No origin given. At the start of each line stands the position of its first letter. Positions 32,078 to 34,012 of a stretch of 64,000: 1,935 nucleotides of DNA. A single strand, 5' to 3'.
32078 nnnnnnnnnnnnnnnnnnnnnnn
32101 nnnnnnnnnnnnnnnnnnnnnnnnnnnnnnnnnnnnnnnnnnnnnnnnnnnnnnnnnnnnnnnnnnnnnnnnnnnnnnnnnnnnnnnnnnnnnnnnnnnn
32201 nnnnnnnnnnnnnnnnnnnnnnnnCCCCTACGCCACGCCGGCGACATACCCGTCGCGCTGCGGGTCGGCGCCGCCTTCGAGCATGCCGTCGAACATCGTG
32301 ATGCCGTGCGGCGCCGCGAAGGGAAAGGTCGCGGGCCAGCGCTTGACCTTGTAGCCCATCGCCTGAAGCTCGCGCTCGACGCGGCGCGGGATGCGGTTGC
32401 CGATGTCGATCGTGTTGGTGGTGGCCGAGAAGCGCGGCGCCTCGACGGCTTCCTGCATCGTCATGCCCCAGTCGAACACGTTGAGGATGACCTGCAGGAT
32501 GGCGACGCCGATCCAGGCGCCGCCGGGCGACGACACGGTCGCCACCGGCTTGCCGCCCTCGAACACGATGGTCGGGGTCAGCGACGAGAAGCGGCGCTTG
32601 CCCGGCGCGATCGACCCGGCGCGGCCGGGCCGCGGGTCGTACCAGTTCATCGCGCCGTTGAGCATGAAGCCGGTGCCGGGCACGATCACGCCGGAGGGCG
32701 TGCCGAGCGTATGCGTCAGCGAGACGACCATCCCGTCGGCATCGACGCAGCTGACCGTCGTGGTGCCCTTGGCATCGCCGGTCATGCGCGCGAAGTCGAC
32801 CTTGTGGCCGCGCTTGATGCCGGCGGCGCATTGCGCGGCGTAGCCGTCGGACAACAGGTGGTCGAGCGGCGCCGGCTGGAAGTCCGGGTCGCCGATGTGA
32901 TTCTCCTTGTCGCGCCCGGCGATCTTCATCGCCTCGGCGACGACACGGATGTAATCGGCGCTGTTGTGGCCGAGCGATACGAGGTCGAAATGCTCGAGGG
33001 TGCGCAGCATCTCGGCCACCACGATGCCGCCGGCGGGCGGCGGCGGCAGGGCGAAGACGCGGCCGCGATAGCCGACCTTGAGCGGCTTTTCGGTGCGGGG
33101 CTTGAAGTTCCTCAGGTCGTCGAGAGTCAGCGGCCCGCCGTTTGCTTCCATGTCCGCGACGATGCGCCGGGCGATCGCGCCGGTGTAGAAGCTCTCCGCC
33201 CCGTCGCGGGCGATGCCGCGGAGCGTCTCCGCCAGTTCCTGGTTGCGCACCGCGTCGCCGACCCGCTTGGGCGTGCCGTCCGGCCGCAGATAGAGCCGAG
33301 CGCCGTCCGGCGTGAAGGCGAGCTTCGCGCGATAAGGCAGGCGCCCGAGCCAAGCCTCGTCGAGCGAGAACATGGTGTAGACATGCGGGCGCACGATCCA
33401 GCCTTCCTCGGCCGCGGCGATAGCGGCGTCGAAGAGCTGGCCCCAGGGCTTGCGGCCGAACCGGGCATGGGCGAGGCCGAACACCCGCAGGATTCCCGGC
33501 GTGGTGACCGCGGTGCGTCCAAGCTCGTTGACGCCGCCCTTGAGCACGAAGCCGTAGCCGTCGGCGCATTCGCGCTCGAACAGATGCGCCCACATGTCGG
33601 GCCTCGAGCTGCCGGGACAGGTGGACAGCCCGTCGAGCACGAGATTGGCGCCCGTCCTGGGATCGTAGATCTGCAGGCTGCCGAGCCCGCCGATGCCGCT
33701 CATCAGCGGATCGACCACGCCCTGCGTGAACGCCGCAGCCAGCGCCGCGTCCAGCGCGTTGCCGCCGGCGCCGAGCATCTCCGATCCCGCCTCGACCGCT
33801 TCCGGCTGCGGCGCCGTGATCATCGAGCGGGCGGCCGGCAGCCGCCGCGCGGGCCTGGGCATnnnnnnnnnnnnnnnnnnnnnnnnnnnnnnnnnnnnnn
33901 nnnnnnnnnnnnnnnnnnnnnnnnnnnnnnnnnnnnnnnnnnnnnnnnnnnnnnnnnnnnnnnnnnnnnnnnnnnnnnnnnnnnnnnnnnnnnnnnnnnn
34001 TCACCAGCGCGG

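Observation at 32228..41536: Polyamine-type ABC importer operon carrying a 1072-aa signal-less BNR double-propeller protein, a 69-aa membrane protein and a cytoplasmic GGT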

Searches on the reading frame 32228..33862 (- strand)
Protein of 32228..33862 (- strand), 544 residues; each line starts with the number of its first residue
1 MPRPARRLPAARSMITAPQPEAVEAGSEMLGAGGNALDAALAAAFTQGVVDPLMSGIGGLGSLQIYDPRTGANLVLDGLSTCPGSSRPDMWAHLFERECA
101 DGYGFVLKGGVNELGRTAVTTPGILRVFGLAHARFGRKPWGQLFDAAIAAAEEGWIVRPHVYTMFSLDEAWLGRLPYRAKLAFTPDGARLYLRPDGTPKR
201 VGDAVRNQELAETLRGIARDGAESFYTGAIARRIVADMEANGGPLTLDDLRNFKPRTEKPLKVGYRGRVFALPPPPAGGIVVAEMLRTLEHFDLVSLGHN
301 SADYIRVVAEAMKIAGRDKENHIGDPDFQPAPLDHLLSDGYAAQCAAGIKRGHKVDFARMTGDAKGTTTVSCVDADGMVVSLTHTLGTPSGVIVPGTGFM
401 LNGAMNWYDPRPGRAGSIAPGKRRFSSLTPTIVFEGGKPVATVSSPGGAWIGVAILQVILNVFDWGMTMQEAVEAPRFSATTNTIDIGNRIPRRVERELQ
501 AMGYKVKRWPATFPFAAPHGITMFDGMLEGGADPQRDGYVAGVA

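Call 5: search_protein_families(library=pfam, proteins=[window:32228-33862:-], max_evalue=0.01)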
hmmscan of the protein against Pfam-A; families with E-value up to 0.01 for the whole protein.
window:32228-33862:- (544 aa): 1 family
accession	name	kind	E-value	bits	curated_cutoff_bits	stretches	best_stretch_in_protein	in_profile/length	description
PF01019.26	G_glu_transpept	-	3.5e-121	406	27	1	28-538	2-512/512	Gamma-glutamyltranspeptidase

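Call 6: search_protein_families(library=ncbifam, proteins=[window:32228-33862:-], max_evalue=0.01)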
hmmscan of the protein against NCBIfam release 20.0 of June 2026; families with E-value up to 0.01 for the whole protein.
window:32228-33862:- (544 aa): 2 families
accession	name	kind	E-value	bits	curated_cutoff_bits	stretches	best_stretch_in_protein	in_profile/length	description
TIGR00066.1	g_glut_trans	equivalog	2.1e-106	356.5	357.85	1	14-534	2-517/518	gamma-glutamyltransferase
NF007187.0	PRK09615.1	equivalog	6.6e-69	232.7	990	1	10-479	47-516/581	gamma-glutamyltransferase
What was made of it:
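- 32228..33862 (-): Signal-less GGT-family (T03) Ntn hydrolase with a non-canonical substrate pocket; probable true start at 33823. TIGR00066 scores 356.5 against a cut-off of 357.85 (calls 5, 6).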

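Call 42: search_solved_structures(query=window:32228-33862:-, max_evalue=1e-20)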
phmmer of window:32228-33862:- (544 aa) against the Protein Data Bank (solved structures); distinct sequences matched with E-value up to 1e-20: 24.
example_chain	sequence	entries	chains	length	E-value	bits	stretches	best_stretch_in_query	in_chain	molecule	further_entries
4y23_A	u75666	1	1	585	1.4e-73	251.4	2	13-343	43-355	Gamma glutamyl transpeptidase,Gamma-glutamyltranspeptidase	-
2e0w_A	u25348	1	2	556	5.9e-64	219.7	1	10-535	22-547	Gamma-glutamyltranspeptidase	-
2nlz_A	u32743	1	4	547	9.1e-54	186.1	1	2-541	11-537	Cephalosporin acylase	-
4ott_A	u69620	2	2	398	2.4e-44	155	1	13-343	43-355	Gamma glutamyl transpeptidase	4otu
5xlu_A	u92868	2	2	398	4.6e-44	154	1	13-343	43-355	Gamma glutamyl transpeptidase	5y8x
5y9b_A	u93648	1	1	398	6.4e-44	153.5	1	13-343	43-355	Gamma glutamyl transpeptidase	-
3a75_A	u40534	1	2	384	8.2e-44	153.2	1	13-343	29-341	Gamma-glutamyltranspeptidase large chain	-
3whq_A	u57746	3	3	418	1.1e-43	152.8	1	13-343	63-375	Gamma-glutamyltranspeptidase large chain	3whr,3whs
2v36_A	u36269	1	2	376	7.2e-43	150.1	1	13-343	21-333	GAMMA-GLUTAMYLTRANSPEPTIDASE LARGE CHAIN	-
2dbu_A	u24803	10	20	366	9.8e-43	149.6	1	10-347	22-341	Gamma-glutamyltranspeptidase | Gamma-glutamyltranspeptidase large chain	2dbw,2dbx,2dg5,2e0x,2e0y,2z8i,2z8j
2qm6_A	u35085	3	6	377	3.3e-39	138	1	17-344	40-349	Gamma-glutamyltranspeptidase | Gamma-glutamyltranspeptidase (Ggt) Large subunit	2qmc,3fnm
5bpk_A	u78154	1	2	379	3.3e-39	138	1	17-344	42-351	Gamma-glutamyltranspeptidase (Ggt)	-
2nqo_A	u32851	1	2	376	3.3e-39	138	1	17-344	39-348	Gamma-glutamyltranspeptidase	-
5zjg_A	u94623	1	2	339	6.2e-35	123.9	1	15-347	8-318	Gamma-glutamyltransferase 1 Threonine peptidase. MEROPS family T03 L-subunit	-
7d9e_A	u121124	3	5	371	8.1e-35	123.5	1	14-348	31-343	Gamma-glutamyltransferase 1 Threonine peptidase. MEROPS family T03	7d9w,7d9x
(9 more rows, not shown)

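Call 67: search_solved_structures(query=window:32228-33862:-, max_evalue=1e-50, show_alignments=2)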
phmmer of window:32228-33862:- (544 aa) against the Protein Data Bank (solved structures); distinct sequences matched with E-value up to 1e-50: 3.
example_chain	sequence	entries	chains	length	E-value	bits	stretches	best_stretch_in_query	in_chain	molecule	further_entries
4y23_A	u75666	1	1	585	1.4e-73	251.4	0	13-343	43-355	Gamma glutamyl transpeptidase,Gamma-glutamyltranspeptidase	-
2e0w_A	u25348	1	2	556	5.9e-64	219.7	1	10-535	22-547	Gamma-glutamyltranspeptidase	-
2nlz_A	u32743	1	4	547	9.1e-54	186.1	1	2-541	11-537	Cephalosporin acylase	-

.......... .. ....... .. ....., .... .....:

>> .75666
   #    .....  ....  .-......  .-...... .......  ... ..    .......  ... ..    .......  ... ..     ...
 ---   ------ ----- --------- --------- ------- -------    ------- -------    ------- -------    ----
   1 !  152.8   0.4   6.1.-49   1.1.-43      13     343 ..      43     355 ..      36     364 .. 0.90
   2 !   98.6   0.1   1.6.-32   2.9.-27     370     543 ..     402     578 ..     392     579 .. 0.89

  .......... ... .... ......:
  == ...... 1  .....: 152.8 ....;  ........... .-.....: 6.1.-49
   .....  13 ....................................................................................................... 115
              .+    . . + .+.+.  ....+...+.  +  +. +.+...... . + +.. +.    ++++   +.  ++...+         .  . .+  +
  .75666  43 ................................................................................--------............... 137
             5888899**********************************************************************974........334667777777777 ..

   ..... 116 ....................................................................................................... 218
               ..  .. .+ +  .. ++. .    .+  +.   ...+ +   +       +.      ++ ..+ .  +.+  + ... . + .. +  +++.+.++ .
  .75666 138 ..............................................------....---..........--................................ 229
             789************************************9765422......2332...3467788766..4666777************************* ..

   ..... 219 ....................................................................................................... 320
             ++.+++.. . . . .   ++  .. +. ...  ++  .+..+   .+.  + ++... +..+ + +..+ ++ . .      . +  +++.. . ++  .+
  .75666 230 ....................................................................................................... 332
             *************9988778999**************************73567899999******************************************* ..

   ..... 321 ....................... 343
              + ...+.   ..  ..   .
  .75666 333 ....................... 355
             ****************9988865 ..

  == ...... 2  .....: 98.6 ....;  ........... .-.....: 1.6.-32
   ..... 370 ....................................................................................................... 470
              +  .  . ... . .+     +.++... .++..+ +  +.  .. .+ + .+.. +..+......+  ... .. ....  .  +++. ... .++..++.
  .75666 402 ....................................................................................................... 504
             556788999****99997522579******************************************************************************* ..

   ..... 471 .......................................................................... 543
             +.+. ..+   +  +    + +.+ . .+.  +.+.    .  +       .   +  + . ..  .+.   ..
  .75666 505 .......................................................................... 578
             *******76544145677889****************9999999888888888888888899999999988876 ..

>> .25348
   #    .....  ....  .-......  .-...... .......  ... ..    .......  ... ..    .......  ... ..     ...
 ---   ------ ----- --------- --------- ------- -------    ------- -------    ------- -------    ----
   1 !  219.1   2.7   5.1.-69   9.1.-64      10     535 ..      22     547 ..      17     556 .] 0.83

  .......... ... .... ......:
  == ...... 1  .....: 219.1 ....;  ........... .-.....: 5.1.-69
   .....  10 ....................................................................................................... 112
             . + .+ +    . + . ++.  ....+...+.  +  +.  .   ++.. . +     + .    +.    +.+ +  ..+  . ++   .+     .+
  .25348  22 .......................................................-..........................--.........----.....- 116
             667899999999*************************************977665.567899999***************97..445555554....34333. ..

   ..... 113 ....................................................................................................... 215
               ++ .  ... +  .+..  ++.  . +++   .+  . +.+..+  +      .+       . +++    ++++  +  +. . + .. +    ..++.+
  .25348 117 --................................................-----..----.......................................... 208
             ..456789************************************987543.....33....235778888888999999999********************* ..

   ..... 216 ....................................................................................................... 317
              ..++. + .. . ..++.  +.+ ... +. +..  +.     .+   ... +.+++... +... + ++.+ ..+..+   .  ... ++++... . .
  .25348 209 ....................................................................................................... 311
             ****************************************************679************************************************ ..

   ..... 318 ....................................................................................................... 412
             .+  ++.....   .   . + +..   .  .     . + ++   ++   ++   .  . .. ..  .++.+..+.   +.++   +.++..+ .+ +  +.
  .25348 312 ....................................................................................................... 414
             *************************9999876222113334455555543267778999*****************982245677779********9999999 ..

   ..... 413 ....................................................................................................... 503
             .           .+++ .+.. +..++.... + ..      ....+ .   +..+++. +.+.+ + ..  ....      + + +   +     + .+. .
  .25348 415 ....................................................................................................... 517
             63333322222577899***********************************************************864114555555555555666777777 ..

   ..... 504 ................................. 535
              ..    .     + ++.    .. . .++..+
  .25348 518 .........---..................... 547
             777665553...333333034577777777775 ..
